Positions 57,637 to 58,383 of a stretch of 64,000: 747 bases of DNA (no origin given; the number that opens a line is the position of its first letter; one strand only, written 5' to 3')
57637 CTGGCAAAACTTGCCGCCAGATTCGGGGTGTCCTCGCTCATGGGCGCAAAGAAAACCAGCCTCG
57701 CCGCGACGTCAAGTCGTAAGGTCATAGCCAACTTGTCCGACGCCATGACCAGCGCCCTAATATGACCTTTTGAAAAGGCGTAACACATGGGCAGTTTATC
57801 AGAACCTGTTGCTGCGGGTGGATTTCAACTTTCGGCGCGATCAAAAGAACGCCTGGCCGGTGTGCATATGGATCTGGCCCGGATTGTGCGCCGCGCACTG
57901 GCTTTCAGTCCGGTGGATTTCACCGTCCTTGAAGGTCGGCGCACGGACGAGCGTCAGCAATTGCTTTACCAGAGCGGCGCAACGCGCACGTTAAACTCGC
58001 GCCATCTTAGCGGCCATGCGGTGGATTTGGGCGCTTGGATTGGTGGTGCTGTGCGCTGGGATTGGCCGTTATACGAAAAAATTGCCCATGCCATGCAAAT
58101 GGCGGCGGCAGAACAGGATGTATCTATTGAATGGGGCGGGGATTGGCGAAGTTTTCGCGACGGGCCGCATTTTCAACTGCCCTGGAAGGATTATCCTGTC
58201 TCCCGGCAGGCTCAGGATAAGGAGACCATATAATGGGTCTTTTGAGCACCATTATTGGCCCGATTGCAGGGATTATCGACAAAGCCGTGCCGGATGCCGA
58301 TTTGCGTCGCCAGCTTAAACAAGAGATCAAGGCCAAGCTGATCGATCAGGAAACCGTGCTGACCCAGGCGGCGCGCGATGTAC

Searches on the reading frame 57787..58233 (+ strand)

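Call 4: search_protein_families(library=pfam, proteins=[window:57787-58233:+], max_evalue=0.01)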
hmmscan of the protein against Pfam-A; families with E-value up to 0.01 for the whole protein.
window:57787-58233:+ (148 aa): 1 family
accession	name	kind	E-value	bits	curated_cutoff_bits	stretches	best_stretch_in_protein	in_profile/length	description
PF13539.11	Peptidase_M15_4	-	7.2e-12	46.2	25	1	66-131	3-70/70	D-alanyl-D-alanine carboxypeptidase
